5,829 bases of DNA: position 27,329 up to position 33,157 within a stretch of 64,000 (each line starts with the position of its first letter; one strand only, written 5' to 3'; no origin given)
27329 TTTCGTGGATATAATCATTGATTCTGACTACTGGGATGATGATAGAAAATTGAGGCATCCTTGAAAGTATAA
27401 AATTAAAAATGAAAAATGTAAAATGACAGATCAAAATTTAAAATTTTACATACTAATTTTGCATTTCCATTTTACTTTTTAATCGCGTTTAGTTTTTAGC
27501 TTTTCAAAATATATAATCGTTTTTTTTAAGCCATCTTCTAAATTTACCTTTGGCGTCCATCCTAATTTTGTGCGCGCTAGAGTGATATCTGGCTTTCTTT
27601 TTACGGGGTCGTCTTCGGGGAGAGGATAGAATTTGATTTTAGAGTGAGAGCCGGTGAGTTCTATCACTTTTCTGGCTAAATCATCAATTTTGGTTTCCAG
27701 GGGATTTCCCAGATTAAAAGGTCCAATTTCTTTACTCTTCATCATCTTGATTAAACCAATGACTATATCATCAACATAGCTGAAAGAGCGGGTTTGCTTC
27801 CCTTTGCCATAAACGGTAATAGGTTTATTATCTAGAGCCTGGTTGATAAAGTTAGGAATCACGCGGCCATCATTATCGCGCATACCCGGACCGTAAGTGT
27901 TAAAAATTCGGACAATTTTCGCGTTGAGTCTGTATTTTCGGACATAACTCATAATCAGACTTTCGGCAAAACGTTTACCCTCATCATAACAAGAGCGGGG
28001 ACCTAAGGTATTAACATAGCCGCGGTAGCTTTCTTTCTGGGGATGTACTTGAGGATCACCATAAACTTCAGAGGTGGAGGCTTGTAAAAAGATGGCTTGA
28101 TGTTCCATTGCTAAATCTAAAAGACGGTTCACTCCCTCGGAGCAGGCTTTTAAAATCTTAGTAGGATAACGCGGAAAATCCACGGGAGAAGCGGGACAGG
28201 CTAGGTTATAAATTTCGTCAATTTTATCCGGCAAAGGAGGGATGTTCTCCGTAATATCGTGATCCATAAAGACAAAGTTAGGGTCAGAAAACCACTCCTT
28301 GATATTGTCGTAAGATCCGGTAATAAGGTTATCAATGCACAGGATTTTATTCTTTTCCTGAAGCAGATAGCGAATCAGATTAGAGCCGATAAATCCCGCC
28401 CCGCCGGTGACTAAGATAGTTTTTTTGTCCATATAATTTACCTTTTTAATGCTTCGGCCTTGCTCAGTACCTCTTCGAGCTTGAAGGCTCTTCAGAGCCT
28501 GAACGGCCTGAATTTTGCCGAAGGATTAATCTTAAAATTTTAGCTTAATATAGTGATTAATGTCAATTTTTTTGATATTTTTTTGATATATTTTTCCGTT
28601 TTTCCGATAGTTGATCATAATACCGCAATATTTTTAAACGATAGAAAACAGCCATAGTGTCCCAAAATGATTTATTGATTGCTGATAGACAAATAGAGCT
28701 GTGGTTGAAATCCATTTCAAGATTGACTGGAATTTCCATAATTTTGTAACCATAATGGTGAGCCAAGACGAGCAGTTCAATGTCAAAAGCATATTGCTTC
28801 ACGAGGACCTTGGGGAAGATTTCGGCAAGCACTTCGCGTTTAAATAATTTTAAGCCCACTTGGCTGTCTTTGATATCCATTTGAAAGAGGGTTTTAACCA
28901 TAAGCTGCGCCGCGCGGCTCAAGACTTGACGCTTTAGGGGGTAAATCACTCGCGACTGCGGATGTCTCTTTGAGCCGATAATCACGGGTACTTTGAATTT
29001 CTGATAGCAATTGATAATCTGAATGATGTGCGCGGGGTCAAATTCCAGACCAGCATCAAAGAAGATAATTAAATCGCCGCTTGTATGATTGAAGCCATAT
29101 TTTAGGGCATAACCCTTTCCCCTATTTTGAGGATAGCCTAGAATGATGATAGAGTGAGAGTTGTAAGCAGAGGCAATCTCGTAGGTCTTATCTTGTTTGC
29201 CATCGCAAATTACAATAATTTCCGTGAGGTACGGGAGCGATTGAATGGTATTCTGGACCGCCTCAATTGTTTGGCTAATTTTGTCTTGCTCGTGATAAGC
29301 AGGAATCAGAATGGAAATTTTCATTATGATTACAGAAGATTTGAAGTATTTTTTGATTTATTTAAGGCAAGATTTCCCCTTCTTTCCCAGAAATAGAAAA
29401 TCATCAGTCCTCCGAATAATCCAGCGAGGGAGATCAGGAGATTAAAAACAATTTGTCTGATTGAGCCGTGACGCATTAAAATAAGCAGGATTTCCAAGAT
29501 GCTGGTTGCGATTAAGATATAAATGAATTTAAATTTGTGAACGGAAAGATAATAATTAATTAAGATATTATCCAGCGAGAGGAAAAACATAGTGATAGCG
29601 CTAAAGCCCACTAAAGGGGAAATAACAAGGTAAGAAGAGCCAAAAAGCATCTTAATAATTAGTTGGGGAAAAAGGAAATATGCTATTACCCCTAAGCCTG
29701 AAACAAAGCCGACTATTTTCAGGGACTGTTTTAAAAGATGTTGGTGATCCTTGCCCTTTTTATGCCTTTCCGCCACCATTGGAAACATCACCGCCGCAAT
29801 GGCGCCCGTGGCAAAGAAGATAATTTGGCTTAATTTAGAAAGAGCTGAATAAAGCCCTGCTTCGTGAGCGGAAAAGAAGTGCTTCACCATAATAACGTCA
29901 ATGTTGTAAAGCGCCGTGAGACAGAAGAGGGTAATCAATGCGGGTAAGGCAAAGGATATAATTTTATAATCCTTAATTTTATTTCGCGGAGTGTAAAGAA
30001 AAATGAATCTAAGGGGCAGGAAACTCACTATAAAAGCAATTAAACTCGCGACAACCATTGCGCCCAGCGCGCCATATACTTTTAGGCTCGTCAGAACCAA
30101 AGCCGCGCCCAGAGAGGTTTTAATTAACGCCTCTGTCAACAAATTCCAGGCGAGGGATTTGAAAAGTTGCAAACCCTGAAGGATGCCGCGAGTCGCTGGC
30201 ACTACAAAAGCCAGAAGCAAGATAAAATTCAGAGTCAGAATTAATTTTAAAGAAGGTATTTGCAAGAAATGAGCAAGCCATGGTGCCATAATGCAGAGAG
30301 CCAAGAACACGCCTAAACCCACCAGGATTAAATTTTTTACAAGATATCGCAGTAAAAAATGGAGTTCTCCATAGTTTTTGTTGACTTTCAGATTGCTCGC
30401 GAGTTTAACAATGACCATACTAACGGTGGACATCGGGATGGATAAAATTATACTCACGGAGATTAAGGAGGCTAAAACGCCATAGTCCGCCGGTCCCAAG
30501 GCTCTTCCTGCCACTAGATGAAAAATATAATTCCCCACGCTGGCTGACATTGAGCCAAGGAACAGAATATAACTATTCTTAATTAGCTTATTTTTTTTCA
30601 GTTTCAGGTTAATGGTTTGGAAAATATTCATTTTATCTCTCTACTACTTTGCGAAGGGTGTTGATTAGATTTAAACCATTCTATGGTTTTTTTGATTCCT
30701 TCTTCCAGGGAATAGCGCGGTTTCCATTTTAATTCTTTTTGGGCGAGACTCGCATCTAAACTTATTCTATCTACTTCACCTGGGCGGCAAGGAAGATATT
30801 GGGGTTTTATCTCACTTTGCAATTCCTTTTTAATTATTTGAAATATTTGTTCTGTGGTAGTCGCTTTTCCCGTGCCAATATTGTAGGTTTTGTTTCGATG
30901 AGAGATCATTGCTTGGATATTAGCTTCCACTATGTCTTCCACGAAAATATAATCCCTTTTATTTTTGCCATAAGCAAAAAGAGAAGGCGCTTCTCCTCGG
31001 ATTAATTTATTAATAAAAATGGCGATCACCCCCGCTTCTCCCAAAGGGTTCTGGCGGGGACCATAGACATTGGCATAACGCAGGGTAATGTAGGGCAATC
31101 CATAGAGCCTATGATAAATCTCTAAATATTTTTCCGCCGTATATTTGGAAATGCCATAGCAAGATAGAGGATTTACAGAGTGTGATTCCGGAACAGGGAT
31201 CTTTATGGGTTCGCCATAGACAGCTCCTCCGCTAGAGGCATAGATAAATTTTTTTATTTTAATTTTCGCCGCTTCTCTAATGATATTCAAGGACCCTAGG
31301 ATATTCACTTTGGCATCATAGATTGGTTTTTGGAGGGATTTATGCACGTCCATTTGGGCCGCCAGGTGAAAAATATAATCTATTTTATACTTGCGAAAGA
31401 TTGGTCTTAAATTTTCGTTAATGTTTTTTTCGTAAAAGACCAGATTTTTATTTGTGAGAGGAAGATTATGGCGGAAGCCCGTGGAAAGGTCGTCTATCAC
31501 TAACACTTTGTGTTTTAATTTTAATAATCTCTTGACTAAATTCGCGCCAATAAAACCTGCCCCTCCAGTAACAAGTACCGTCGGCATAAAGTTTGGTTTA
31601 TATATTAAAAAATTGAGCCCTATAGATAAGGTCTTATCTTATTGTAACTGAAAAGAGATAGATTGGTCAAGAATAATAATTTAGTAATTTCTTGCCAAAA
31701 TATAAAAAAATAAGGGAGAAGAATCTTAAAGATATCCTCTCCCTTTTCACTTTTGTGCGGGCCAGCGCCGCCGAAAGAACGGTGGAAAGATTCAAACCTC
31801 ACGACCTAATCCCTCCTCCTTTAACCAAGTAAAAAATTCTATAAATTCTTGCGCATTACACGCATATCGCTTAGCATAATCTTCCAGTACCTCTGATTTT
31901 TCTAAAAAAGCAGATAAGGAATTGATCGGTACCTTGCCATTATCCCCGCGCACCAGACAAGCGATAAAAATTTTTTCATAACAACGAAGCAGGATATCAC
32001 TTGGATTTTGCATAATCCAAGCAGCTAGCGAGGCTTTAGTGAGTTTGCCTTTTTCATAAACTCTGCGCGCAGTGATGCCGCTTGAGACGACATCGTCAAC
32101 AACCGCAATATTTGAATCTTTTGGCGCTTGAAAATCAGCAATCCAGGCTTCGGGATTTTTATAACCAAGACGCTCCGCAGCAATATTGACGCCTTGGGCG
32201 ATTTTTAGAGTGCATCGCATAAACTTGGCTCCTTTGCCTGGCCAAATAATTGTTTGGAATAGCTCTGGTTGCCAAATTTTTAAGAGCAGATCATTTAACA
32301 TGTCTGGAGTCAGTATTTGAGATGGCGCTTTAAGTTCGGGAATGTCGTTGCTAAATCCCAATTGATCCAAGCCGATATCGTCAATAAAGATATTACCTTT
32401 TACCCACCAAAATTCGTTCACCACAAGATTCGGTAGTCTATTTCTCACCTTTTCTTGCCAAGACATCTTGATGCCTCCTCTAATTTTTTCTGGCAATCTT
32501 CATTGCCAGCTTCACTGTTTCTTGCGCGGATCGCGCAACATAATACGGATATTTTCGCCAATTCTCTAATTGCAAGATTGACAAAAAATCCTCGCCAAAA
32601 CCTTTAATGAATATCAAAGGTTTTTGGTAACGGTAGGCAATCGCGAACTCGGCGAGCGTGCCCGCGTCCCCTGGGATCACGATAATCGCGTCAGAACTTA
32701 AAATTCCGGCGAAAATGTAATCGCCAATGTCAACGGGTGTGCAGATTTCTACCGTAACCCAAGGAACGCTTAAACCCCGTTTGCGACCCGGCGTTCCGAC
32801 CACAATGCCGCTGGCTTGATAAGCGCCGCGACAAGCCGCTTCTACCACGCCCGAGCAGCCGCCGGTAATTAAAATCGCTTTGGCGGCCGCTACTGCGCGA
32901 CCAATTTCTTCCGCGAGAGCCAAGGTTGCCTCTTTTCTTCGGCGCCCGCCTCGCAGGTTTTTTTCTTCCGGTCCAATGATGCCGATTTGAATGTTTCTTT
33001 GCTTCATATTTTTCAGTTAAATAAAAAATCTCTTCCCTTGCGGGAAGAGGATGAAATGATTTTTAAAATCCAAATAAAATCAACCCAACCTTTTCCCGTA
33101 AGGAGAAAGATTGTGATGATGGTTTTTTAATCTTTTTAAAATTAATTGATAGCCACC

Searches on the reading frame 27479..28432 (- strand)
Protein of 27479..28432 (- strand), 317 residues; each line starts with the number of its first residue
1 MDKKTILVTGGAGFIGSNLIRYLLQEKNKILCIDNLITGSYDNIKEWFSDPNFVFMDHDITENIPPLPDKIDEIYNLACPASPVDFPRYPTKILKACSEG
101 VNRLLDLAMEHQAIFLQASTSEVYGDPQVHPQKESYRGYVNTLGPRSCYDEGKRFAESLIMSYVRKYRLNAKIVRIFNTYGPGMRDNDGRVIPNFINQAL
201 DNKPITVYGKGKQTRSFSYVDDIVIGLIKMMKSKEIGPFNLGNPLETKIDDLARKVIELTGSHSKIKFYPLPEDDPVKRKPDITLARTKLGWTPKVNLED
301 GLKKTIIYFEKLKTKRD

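Call 4: search_protein_families(library=pfam, proteins=[window:27479-28432:-], max_evalue=0.01)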
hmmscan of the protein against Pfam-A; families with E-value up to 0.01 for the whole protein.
window:27479-28432:- (317 aa): 6 families
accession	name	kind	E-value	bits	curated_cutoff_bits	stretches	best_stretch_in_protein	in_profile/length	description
PF16363.11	GDP_Man_Dehyd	-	8.2e-50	170.6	27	1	7-305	1-332/332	GDP-mannose 4,6 dehydratase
PF01370.27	Epimerase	-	3.9e-48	164.4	20.9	1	6-242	1-240/240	NAD dependent epimerase/dehydratase family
PF01073.25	3Beta_HSD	-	1.8e-11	44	22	1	7-225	1-223/280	3-beta hydroxysteroid dehydrogenase/isomerase family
PF02719.21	Polysacc_synt_2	-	7.3e-10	38.9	20.2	1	145-265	134-252/293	Polysaccharide biosynthesis protein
PF07993.18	NAD_binding_4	-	4.2e-08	33.1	20.1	1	67-177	85-205/258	Male sterility protein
PF04321.23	RmlD_sub_bind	-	9.5e-07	28.6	27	1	5-271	2-241/287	RmlD substrate binding domain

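Call 64: search_protein_families(library=ncbifam, proteins=[window:27479-28432:-], max_evalue=0.00001)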
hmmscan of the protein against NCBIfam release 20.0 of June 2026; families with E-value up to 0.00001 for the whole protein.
window:27479-28432:- (317 aa): 18 families
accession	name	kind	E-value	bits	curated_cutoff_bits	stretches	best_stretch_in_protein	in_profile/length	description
TIGR01181.1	dTDP_gluc_dehyt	equivalog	2.6e-43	148.3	365.1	1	6-311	2-313/321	dTDP-glucose 4,6-dehydratase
TIGR04180.1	EDH_00030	hypoth_equivalog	7.5e-29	100.7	475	1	6-279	1-278/297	NAD-dependent 4,6-dehydratase LegB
NF008872.0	PRK11908.1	equivalog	1.2e-28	100.2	294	1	4-313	2-340/349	bifunctional UDP-4-keto-pentose/UDP-xylose synthase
TIGR02197.1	heptose_epim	equivalog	3.4e-27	95.4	274.6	1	6-304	1-308/316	ADP-glyceromanno-heptose 6-epimerase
NF005998.1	PRK08125.1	equivalog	8.1e-26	90.6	777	1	3-309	315-649/649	bifunctional UDP-4-amino-4-deoxy-L-arabinose formyltransferase/UDP-glucuronic acid oxidase ArnA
NF007582.0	PRK10217.1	equivalog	5.6e-25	88.2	698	1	114-309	128-331/355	dTDP-glucose 4,6-dehydratase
NF007490.0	PRK10084.1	subfamily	3.3e-24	85.6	649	2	106-309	119-334/361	dTDP-glucose 4,6-dehydratase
TIGR01179.1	galE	equivalog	3.4e-23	82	262.3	1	6-308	2-324/332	UDP-glucose 4-epimerase GalE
NF011728.1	PRK15181.1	equivalog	4.1e-18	65.5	760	1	4-309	16-337/348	Vi polysaccharide biosynthesis UDP-N-acetylglucosaminuronic acid C-4 epimerase TviC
NF047922.1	GDPFucSynFcl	equivalog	1.4e-17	64.1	500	1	159-309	144-301/308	GDP-L-fucose synthase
NF008360.0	PRK11150.1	equivalog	2.2e-13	50.1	452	1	6-274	2-267/310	ADP-glyceromanno-heptose 6-epimerase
TIGR01472.1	gmd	equivalog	4e-11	42.7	415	1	7-239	4-247/342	GDP-mannose 4,6-dehydratase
TIGR02622.1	CDP_4_6_dhtase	equivalog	1.1e-08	34.6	278.45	1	3-312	4-333/352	CDP-glucose 4,6-dehydratase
NF047837.1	UDPAcbARedWbcJ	equivalog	1.1e-08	34.4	500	0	148-259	102-214/372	UDP-2-acetamido-2,6-beta-L-arabino-hexul-4-ose reductase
NF007956.0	PRK10675.1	subfamily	3.2e-08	33.1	394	1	6-300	3-320/338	UDP-glucose 4-epimerase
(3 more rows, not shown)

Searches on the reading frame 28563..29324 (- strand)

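Call 4: search_protein_families(library=pfam, proteins=[window:28563-29324:-], max_evalue=0.01)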
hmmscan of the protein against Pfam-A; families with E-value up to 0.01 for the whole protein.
window:28563-29324:- (253 aa): 3 families
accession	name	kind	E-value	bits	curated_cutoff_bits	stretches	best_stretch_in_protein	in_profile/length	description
PF00535.33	Glycos_transf_2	-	5.5e-23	82.2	23.3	1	4-170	1-168/168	Glycosyl transferase family 2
PF13641.12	Glyco_tranf_2_3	-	1.5e-06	28.9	27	1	3-106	3-110/230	Glycosyltransferase like family 2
PF10111.15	Glyco_tranf_2_2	-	0.007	16.3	27.3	0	4-96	1-95/276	Glycosyltransferase like family 2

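Call 64: search_protein_families(library=ncbifam, proteins=[window:28563-29324:-], max_evalue=0.00001)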
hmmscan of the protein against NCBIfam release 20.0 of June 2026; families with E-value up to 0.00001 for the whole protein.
window:28563-29324:- (253 aa): 14 families
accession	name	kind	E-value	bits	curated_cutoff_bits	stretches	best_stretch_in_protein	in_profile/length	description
NF047588.1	GlcsyltransPgfSStrep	equivalog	1.7e-16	60.4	500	1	1-169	1-167/308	glycosyltransferase PgfS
NF007986.1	PRK10714.1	equivalog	2.2e-16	59.7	529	1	2-222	7-221/316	undecaprenyl-phosphate 4-deoxy-4-formamido-L-arabinose transferase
NF010496.0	PRK13915.1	equivalog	1.1e-13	51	262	1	2-104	32-139/307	glucosyl-3-phosphoglycerate synthase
NF058614.1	PPMAGASynPpgS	equivalog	1.2e-13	51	370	1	4-202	3-196/226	polyprenyl-phospho-N-acetylgalactosaminyl synthase PpgS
TIGR03937.1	PgaC_IcaA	equivalog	3.8e-12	45.9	422.3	1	2-102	46-145/407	poly-beta-1,6-N-acetyl-D-glucosamine synthase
TIGR04182.1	glyco_TIGR04182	equivalog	6.5e-11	42.1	325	1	3-223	2-211/293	S-layer glycoprotein N-glycosyltransferase AglJ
TIGR04283.1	glyco_like_mftF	equivalog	1.4e-10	41.1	182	1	3-107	1-97/221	TIGR04283 family arsenosugar biosynthesis glycosyltransferase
NF041875.1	EPS_EpsD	equivalog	1.4e-08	34.5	370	1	3-130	1-127/325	exopolysaccharide biosynthesis glycosyltransferase EpsD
NF007482.0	PRK10073.1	equivalog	5.1e-08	32.3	423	1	2-98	7-101/334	glycosyltransferase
NF041394.1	GtaseAglG_Halo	equivalog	1.8e-07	30.7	440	1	1-111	1-111/304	glucosyl-dolichyl phosphate glucuronosyltransferase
NF038302.1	EPS_HpsE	equivalog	2.7e-07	29.9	300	1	2-122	2-126/307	hormogonium polysaccharide biosynthesis glycosyltransferase HpsE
NF041391.1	DPhHxTase_Halo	equivalog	8e-07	28.2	375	1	9-202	3-183/213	dolichyl-phosphate hexose transferase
NF047683.1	TeichurnBiosyTuaG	equivalog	7e-06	25.9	400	1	2-102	7-106/252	teichuronic acid biosynthesis protein TuaG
TIGR03111.1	glyc2_xrt_Gpos1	hypoth_equivalog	9.8e-06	24.6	363.95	0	2-107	50-156/439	TIGR03111 family XrtG-associated glycosyltransferase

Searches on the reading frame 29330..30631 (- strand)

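Call 4: search_protein_families(library=pfam, proteins=[window:29330-30631:-], max_evalue=0.01)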
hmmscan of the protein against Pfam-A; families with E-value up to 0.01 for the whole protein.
window:29330-30631:- (433 aa): 3 families
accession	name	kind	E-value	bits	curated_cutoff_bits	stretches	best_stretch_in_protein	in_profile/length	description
PF01943.22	Polysacc_synt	-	2e-19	70.6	28.2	1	17-288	2-272/274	Polysaccharide biosynthesis protein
PF13440.11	Polysacc_synt_3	-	9.2e-18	64.9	23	1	43-338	4-292/293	Polysaccharide biosynthesis protein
PF01554.23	MatE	-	0.00012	22.3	24.9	1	230-383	1-158/161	MatE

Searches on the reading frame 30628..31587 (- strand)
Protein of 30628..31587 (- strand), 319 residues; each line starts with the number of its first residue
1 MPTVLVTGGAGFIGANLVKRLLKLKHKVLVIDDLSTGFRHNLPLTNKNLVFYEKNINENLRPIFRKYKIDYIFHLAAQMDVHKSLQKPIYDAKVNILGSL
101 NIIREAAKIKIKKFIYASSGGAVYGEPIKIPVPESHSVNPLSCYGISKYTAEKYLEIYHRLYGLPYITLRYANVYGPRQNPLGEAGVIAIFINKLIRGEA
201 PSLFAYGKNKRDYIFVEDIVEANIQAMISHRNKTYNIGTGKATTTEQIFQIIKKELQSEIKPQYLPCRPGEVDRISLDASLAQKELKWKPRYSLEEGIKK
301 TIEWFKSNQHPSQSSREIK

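Call 4: search_protein_families(library=pfam, proteins=[window:30628-31587:-], max_evalue=0.01)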
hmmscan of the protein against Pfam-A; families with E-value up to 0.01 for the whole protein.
window:30628-31587:- (319 aa): 7 families
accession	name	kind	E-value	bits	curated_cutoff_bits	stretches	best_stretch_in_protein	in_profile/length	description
PF16363.11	GDP_Man_Dehyd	-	1.4e-59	202.7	27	1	5-301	1-332/332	GDP-mannose 4,6 dehydratase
PF01370.27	Epimerase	-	4.1e-58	197.1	20.9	1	4-238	1-240/240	NAD dependent epimerase/dehydratase family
PF02719.21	Polysacc_synt_2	-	5.7e-19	68.8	20.2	1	4-271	1-267/293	Polysaccharide biosynthesis protein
PF01073.25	3Beta_HSD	-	1.7e-18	67.1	22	1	5-227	1-229/280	3-beta hydroxysteroid dehydrogenase/isomerase family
PF07993.18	NAD_binding_4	-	7.3e-14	52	20.1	1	68-219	88-254/258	Male sterility protein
PF04321.23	RmlD_sub_bind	-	7.5e-14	51.9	27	1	3-180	2-157/287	RmlD substrate binding domain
PF05368.20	NmrA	-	0.00093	19.3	27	1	3-130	4-118/298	NmrA-like family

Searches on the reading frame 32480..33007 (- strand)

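Call 41: search_protein_families(library=pfam, proteins=[window:32480-33007:-], max_evalue=0.0001)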
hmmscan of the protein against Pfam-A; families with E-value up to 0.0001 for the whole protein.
window:32480-33007:- (175 aa): 1 family
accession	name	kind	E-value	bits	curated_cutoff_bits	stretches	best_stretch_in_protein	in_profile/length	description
PF18306.6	LDcluster4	-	9e-30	103.7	26.3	1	6-140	2-129/151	SLOG cluster4 family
